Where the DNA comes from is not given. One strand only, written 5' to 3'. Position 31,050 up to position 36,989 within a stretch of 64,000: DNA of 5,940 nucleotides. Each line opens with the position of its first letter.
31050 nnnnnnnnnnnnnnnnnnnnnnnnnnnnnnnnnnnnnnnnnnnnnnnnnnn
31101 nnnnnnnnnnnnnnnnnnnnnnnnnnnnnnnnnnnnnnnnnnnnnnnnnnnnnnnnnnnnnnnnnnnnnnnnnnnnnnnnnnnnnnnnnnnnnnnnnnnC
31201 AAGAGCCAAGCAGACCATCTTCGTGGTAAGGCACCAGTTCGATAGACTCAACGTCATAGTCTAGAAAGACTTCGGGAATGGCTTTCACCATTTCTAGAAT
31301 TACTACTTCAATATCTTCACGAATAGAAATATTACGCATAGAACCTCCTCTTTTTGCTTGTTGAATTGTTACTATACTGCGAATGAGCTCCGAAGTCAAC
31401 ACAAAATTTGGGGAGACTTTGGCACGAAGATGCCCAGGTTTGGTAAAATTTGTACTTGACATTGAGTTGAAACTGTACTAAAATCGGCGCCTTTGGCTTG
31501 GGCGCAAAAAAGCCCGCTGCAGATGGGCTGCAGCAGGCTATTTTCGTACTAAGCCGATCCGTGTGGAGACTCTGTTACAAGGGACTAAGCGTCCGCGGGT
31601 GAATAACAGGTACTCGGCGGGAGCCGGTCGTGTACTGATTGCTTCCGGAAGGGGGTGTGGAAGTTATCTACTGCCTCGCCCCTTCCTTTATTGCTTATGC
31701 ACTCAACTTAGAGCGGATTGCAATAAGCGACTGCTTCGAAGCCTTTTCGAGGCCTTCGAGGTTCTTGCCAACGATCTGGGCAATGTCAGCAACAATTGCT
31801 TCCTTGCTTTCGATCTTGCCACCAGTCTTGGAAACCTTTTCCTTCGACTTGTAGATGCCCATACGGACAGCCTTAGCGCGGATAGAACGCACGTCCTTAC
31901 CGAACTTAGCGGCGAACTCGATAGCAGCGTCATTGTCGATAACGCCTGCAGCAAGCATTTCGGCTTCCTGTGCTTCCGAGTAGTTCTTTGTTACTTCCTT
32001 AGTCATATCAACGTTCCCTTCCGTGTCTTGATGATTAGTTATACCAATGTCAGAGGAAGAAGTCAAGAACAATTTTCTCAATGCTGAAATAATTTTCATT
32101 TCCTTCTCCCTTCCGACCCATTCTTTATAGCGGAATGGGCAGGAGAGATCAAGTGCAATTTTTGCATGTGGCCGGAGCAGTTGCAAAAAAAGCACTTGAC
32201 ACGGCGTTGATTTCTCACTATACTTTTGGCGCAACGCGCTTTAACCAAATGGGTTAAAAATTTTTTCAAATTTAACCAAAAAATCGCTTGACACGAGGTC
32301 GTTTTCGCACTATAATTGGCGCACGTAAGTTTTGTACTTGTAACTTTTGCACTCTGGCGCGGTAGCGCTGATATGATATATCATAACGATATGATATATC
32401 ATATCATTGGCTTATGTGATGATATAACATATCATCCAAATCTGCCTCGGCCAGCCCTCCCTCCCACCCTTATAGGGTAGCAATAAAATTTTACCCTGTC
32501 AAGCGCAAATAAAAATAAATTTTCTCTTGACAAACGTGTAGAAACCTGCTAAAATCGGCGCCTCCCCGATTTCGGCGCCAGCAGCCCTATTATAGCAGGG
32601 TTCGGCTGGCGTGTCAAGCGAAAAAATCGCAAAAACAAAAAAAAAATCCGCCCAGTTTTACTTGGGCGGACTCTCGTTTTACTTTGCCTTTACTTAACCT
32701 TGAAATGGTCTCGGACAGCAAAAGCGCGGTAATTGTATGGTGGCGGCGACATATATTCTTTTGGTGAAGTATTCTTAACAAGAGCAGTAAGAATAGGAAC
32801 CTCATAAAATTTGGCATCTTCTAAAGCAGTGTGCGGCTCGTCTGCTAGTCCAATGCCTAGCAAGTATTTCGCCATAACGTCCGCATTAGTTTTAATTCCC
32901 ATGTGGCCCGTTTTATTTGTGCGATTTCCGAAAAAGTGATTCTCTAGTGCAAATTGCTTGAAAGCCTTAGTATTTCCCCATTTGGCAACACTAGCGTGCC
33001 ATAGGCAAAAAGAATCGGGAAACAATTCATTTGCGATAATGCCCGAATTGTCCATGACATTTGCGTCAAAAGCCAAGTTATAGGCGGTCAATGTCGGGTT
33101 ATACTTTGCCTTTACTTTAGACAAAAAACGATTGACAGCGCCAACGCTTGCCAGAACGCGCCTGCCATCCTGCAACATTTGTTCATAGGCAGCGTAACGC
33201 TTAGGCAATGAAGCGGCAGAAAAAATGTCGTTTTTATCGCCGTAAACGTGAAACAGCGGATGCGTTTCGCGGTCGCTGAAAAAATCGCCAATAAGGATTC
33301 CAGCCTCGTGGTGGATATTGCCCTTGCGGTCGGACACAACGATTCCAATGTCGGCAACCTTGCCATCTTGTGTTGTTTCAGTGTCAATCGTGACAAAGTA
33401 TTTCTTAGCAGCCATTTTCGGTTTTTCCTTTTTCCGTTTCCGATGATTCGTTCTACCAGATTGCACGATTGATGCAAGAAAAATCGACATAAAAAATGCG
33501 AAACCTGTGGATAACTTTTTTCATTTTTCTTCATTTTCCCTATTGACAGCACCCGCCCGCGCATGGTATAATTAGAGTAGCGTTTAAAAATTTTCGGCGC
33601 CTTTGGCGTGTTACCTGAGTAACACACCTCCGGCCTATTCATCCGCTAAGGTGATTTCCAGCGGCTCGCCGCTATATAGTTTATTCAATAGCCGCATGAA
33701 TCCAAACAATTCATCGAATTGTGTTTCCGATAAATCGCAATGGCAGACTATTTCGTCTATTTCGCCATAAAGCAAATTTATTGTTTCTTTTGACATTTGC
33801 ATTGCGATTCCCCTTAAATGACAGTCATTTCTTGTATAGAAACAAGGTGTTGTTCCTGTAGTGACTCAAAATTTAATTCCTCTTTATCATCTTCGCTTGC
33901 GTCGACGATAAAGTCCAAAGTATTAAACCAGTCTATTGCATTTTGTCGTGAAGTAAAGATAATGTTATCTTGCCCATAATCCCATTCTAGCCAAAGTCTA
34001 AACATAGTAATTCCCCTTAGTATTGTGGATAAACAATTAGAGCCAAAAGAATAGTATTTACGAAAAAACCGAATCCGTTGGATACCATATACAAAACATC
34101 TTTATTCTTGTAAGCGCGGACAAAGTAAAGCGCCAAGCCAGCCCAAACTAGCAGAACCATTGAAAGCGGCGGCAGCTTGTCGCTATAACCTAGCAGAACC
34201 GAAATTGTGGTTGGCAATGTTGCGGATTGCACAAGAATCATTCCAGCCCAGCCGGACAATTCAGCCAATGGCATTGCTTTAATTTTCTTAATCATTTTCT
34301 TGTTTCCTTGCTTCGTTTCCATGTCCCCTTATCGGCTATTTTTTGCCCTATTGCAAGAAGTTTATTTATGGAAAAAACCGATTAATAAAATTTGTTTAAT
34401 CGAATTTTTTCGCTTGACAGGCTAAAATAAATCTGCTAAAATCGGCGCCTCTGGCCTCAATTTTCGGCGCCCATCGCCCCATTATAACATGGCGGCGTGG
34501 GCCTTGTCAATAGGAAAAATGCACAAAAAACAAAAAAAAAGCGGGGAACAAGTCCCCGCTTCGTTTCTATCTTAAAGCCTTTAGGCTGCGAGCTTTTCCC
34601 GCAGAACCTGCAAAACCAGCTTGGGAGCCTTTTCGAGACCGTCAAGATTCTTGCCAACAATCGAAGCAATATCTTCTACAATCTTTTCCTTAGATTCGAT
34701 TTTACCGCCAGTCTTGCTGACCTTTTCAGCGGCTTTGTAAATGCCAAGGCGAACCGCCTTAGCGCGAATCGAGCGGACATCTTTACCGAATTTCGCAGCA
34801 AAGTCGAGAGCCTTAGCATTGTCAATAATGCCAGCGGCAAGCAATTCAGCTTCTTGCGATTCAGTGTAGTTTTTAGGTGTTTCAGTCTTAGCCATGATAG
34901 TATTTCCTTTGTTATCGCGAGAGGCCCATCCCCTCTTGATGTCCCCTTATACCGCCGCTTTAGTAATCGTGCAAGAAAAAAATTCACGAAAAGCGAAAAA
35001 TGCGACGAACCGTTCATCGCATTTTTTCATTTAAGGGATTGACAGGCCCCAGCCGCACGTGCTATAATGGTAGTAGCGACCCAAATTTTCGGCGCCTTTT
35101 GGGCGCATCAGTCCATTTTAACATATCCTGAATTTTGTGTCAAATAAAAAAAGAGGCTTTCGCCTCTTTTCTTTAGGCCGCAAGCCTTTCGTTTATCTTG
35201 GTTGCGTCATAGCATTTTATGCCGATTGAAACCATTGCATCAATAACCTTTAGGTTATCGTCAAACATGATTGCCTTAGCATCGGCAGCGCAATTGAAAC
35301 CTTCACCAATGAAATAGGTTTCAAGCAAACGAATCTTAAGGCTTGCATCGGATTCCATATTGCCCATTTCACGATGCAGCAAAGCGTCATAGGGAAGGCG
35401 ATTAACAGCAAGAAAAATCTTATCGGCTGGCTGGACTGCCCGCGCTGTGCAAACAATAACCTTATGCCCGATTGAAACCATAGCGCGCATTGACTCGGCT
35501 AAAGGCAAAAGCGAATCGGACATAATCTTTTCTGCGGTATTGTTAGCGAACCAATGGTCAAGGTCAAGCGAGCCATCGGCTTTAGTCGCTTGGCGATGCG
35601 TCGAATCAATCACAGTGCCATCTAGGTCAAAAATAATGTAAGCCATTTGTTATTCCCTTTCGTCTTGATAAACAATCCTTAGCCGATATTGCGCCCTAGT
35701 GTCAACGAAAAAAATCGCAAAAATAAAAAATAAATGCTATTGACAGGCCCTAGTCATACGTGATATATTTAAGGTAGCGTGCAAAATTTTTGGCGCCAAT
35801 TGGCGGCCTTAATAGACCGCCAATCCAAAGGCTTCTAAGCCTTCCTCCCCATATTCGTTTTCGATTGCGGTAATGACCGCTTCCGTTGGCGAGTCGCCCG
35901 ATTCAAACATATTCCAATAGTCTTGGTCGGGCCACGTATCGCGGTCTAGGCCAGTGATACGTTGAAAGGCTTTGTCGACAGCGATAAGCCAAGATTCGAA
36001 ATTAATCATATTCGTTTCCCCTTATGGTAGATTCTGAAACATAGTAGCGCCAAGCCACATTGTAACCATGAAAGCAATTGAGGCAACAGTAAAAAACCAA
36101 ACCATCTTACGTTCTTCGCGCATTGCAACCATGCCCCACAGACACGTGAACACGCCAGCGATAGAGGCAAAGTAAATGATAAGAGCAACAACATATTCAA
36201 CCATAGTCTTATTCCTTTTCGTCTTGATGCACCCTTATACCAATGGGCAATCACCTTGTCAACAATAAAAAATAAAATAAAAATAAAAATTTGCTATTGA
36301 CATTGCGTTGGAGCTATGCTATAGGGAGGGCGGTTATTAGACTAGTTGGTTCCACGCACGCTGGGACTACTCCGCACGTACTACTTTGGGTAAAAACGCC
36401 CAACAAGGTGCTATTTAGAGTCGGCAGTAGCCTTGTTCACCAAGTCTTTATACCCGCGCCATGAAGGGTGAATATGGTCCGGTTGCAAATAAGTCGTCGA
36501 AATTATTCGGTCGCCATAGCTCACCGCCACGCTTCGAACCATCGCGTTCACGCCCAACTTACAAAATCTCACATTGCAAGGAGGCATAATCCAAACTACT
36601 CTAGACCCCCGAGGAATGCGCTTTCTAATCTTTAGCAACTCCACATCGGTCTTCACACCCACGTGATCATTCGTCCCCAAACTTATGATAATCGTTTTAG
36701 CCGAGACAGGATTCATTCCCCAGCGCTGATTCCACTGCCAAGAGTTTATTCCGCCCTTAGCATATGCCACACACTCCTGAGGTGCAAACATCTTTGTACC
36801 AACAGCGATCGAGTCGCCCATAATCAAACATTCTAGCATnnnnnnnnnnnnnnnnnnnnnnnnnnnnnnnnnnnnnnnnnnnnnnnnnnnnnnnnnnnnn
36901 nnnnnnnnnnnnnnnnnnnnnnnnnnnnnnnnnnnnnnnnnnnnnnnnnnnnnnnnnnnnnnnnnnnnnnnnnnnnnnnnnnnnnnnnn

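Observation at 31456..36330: Six-copy promoter + GGCGCC-palindrome module; three copies form face-to-face promoter pairs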

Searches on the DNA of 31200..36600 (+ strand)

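Call 3: search_dna_similar(query=window:31200-36600:+, collection=phages, mode=near, max_rows=20)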
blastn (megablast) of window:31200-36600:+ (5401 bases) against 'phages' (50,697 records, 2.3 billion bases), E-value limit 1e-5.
No match.

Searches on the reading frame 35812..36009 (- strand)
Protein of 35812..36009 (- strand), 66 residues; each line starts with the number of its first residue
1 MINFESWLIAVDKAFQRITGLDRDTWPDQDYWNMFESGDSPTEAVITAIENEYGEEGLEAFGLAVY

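Call 13: search_protein_families(library=pfam, proteins=[window:35812-36009:-], max_evalue=0.01)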
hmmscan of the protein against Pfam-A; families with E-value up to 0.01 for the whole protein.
seq(66 aa): 1 family
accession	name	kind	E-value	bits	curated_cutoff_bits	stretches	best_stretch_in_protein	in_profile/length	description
PF17441.7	DUF5419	-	0.00022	21.7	31.8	1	3-53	1-54/54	Family of unknown function (DUF5419)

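Call 14: search_protein_families(library=phrogs, proteins=[window:35812-36009:-], max_evalue=0.01)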
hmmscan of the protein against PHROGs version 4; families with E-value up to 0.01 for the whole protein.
seq(66 aa): 1 family
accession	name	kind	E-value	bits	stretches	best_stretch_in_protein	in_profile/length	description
phrog_519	-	unknown function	5.2e-08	34.4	1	3-53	87-138/143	-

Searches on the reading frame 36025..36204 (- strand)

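Call 13: search_protein_families(library=pfam, proteins=[window:36025-36204:-], max_evalue=0.01)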
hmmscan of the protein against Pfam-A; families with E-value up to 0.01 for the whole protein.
seq(60 aa): 0 families

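Call 14: search_protein_families(library=phrogs, proteins=[window:36025-36204:-], max_evalue=0.01)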
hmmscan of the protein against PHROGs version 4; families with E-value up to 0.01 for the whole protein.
seq(60 aa): 1 family
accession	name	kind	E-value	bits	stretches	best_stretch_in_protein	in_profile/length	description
phrog_23286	-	unknown function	0.00076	20.9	1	5-56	33-84/115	-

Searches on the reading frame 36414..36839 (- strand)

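Call 13: search_protein_families(library=pfam, proteins=[window:36414-36839:-], max_evalue=0.01)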
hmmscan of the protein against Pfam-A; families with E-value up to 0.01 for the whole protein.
seq(142 aa): 1 family
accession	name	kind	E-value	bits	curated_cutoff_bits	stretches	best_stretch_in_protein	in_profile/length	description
PF13472.12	Lipase_GDSL_2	-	1.6e-05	25.9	32.9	1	24-131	36-177/178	GDSL-like Lipase/Acylhydrolase family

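Call 14: search_protein_families(library=phrogs, proteins=[window:36414-36839:-], max_evalue=0.01)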
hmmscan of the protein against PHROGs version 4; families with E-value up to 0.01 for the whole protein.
seq(142 aa): 0 families
